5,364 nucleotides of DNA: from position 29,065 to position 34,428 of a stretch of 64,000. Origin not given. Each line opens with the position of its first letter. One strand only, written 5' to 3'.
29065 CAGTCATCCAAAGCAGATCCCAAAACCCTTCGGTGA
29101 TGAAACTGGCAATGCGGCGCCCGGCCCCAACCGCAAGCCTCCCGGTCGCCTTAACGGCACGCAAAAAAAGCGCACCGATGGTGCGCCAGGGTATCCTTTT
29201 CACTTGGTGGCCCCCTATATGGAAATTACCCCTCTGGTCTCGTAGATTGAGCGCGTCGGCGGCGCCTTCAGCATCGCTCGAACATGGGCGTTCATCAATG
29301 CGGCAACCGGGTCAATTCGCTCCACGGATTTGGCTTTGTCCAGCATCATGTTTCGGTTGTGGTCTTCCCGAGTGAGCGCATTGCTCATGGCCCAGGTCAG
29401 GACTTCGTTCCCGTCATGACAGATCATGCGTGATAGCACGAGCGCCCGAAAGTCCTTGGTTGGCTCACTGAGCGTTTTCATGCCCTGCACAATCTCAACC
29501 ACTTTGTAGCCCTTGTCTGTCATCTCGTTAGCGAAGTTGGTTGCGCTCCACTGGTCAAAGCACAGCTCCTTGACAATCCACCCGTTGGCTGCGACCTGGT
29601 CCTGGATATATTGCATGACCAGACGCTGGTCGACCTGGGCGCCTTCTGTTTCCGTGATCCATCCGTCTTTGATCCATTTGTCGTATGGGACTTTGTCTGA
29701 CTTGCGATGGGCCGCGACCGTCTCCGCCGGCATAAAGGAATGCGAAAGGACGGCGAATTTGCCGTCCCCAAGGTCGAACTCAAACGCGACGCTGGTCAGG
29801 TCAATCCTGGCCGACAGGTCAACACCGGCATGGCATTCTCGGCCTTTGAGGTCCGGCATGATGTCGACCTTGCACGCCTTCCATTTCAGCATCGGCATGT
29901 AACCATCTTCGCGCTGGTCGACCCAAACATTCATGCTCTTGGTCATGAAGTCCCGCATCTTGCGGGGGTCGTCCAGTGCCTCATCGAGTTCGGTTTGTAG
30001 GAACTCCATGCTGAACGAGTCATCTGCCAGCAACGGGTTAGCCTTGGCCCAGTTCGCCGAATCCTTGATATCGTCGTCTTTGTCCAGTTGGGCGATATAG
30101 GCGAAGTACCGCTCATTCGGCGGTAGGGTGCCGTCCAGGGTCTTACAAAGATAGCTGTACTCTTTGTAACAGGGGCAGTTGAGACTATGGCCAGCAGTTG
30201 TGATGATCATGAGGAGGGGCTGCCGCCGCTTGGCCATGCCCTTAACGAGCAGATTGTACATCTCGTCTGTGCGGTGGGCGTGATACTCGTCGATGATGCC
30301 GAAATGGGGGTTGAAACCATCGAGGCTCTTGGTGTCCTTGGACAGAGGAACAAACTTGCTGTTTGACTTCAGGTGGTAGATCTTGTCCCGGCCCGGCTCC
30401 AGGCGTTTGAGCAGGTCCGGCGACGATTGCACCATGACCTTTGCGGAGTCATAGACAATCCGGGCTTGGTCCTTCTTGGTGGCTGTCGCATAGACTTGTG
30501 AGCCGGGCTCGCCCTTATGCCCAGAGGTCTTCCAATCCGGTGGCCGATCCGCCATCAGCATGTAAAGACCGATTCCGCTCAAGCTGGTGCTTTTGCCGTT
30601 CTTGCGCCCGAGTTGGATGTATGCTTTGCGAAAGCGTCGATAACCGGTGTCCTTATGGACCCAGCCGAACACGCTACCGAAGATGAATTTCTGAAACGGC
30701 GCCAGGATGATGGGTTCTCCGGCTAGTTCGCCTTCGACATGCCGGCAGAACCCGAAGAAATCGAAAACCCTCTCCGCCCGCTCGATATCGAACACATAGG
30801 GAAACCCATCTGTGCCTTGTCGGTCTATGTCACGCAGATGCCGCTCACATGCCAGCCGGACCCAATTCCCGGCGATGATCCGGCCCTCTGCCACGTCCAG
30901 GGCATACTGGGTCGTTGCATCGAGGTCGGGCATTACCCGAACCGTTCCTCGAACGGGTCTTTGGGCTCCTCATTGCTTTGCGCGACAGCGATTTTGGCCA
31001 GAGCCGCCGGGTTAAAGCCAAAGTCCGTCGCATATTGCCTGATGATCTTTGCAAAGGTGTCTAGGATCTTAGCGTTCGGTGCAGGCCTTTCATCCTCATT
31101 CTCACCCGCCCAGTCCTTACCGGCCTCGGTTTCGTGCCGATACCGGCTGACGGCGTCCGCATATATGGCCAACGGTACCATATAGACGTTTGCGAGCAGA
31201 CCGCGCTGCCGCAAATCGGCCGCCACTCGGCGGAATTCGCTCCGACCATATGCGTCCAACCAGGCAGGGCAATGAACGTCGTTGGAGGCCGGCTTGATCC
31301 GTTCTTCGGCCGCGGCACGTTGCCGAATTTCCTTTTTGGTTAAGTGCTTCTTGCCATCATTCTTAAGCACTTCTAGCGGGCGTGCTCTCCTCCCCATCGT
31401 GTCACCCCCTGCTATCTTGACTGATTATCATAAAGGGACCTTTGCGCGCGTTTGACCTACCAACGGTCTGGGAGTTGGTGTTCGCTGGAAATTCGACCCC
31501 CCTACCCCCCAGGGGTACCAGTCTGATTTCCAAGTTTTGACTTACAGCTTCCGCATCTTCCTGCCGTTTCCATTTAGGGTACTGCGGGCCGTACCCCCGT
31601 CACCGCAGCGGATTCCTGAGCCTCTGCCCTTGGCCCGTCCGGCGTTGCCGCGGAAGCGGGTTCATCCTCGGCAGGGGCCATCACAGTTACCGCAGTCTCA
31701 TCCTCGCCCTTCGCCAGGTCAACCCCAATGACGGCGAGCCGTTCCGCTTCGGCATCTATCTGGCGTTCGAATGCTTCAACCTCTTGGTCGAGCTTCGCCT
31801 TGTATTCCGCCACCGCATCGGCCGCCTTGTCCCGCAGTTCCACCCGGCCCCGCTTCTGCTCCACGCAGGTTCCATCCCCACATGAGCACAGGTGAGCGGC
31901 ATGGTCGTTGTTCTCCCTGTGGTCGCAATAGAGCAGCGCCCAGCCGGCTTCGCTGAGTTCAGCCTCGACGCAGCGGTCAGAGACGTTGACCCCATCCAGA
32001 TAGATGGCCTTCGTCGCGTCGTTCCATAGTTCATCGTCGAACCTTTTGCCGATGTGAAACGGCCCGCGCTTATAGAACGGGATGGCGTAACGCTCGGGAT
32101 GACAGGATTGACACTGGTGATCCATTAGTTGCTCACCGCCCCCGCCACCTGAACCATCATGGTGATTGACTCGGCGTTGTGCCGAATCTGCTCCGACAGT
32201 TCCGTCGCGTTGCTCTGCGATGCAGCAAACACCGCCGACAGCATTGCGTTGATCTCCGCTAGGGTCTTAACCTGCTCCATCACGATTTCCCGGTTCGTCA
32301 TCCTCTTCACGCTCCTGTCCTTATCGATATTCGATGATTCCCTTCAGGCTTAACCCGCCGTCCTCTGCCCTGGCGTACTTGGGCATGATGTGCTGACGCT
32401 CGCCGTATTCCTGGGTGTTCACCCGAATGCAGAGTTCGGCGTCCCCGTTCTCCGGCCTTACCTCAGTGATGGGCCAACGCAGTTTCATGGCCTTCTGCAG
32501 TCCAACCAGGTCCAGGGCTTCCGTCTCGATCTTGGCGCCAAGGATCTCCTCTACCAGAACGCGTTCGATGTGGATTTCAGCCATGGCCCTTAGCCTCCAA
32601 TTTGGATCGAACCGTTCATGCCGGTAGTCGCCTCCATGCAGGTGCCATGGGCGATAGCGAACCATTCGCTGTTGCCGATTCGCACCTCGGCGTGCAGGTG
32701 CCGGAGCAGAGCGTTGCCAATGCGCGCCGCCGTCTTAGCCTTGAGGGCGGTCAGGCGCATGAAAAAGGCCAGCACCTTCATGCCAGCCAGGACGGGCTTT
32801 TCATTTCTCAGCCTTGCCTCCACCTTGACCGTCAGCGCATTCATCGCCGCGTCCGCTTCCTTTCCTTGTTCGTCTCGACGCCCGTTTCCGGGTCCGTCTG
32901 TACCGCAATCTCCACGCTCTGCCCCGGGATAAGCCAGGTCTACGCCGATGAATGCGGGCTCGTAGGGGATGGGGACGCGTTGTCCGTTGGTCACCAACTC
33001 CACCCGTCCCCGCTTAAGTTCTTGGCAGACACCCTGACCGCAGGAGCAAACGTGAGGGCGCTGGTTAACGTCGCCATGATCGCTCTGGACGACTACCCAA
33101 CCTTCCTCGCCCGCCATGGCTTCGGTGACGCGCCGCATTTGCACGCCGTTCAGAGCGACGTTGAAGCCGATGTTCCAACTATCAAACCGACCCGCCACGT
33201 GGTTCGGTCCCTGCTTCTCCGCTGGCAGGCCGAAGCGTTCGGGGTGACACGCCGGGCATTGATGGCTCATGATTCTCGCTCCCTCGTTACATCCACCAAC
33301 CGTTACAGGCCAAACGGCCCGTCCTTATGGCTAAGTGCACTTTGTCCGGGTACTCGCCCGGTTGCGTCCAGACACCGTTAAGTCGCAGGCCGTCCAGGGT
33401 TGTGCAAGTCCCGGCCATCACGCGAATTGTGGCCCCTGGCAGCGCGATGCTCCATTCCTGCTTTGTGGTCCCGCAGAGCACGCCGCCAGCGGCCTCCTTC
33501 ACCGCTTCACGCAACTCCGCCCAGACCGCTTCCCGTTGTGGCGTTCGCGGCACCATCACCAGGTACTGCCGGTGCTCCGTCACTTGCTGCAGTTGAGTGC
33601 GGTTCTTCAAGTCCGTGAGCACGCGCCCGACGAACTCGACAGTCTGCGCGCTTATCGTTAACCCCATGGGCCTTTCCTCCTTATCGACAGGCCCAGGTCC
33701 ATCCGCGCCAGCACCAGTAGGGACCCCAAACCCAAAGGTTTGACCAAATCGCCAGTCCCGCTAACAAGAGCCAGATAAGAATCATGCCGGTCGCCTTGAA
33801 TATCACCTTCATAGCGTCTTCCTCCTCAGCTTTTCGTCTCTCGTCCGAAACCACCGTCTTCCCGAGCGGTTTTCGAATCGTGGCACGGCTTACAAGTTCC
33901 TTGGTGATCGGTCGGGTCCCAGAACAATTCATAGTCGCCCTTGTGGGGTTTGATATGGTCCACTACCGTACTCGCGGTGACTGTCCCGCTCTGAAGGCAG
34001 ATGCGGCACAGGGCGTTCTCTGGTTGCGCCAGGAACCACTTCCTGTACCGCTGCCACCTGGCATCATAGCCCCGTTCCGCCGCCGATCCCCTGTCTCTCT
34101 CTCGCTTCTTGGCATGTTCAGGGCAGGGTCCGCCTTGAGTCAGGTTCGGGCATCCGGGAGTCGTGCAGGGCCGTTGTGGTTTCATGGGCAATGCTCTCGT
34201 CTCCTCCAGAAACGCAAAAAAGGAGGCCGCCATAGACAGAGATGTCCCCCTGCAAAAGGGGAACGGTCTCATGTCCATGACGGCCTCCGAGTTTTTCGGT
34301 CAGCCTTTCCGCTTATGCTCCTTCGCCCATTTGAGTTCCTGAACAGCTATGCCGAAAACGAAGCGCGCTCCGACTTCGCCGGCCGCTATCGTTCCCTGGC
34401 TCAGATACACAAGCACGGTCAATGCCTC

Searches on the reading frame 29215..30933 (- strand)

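Call 6: search_protein_families(library=pfam, proteins=[window:29215-30933:-], max_evalue=0.01)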
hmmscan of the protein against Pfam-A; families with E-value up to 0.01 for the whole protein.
window:29215-30933:- (572 aa): 2 families
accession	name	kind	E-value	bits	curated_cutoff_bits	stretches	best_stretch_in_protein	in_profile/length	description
PF20441.4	TerL_nuclease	-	6.5e-56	190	24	1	274-554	5-283/286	Terminase large subunit, endonuclease domain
PF03354.21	TerL_ATPase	-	1.8e-40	139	23.7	1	79-262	1-176/178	Terminase large subunit, ATPase domain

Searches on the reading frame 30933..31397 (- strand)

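Call 6: search_protein_families(library=pfam, proteins=[window:30933-31397:-], max_evalue=0.01)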
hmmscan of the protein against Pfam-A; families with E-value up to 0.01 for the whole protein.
window:30933-31397:- (154 aa): 1 family
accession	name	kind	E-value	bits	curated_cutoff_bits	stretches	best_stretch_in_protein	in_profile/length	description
PF05119.17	Terminase_4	-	4.7e-13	49.8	24.7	1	52-142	2-97/98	Phage terminase, small subunit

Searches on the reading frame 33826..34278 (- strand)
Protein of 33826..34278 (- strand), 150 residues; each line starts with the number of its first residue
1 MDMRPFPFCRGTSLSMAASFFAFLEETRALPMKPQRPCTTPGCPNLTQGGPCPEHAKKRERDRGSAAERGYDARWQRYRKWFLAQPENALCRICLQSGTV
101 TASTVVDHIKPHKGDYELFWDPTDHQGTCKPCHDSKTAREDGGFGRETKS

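Call 6: search_protein_families(library=pfam, proteins=[window:33826-34278:-], max_evalue=0.01)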
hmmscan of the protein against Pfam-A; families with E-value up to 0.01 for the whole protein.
window:33826-34278:- (150 aa): 1 family
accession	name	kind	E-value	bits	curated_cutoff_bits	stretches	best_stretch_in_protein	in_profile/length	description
PF01844.29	HNH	-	8.3e-05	23.1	21.4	1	91-139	1-47/47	HNH endonuclease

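Call 56: find_homologous_proteins(query=window:33826-34278:-, max_evalue=1e-10)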
Query window:33826-34278:- (150 aa): 903 proteins with E <= 1e-10 among 928 candidates; the best 120 are listed. Only proteins of 82 to 263 residues were searched: fused or split forms outside these lengths cannot appear, so this answer is no evidence that the protein stands alone or is whole; lengths 'longer' or 'shorter' looks for them.
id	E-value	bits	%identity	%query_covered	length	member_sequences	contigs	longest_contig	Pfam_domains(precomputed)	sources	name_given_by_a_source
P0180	7.3e-80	284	100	79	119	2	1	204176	-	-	-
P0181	1.5e-62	228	78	81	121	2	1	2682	PF01844.30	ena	-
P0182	1.7e-56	208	73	78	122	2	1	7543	PF01844.30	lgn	-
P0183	3.1e-44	168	64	78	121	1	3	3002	PF01844.30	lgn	-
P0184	1.4e-39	153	59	79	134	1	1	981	PF01844.30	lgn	-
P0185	2.5e-39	153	56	77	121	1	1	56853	PF01844.30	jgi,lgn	jgi:5-methylcytosine-specific restriction protein A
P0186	7.7e-39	151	57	77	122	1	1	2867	PF01844.30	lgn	-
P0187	8.5e-39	151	59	77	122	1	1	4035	PF01844.30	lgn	-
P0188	3.3e-38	149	58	77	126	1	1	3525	PF01844.30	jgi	jgi:5-methylcytosine-specific restriction enzyme A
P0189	3.7e-38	149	58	77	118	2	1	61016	PF01844.30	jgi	-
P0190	4.2e-38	149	57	77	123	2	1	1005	PF01844.30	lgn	-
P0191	5.4e-38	148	58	79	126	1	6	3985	-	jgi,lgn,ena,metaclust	metaclust:\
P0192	5.9e-38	148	54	77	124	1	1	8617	PF01844.30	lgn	-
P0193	8.6e-38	148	56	77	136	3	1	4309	PF01844.30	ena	-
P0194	1.1e-37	147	59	80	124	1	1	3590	PF01844.30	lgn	-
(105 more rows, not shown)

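Call 57: find_encoding_contigs(protein=P0182, flank=8000, max_places=2)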
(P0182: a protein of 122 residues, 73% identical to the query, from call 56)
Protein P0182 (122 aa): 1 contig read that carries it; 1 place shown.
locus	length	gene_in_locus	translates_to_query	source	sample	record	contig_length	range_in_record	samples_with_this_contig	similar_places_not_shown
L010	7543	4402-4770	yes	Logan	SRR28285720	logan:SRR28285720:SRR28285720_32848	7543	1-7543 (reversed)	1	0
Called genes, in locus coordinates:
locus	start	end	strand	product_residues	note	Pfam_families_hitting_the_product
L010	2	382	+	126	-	?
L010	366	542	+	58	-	-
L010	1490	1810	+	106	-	-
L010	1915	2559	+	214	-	-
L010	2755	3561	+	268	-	PF02498:Bro-N, PF03374:ANT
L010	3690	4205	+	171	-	-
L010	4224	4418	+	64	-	-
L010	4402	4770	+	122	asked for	PF01844:HNH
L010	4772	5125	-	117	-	-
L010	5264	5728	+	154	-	PF05119:Terminase_4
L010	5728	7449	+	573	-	PF03354:TerL_ATPase, PF20441:TerL_nuclease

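Call 58: find_encoding_contigs(protein=P0181, flank=8000, max_places=2)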
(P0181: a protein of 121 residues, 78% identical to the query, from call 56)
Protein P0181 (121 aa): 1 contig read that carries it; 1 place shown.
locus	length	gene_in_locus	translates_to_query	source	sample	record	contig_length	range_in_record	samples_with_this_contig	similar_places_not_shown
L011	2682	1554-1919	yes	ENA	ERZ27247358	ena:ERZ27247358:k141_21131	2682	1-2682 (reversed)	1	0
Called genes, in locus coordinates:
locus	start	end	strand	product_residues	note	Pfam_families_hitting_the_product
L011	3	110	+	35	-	?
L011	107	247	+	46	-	-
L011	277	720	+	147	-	-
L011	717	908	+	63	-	-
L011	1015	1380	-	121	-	-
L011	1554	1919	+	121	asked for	PF01844:HNH (weak)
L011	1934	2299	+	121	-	-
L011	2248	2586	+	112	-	-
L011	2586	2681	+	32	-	?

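Call 59: find_encoding_contigs(protein=P0183, flank=8000, max_places=2)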
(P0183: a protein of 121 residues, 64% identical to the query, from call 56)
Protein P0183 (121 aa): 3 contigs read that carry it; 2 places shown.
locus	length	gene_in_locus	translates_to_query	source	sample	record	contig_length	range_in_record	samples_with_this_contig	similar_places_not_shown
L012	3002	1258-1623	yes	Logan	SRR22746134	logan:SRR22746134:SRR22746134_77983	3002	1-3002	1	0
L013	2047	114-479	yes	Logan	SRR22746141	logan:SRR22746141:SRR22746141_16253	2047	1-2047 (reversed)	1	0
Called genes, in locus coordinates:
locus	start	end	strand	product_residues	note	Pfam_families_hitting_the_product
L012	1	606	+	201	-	?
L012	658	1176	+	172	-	-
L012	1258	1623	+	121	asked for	PF01844:HNH (weak)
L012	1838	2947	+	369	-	PF01844:HNH, PF14279:HNH_5 (weak)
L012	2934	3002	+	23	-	?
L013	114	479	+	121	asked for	PF01844:HNH (weak)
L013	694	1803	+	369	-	PF01844:HNH, PF14279:HNH_5 (weak)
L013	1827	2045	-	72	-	?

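Call 84: search_protein_families(library=padloc, proteins=[L011:277-720:+], max_evalue=0.01)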
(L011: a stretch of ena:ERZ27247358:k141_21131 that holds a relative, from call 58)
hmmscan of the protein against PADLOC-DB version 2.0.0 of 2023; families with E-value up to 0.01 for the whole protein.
L011:277-720:+ (147 aa): 0 families

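Call 85: search_protein_families(library=ncbifam, proteins=[L011:277-720:+], max_evalue=0.01)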
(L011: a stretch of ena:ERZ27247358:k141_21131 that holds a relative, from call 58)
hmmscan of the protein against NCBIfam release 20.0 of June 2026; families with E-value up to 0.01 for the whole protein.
L011:277-720:+ (147 aa): 0 families
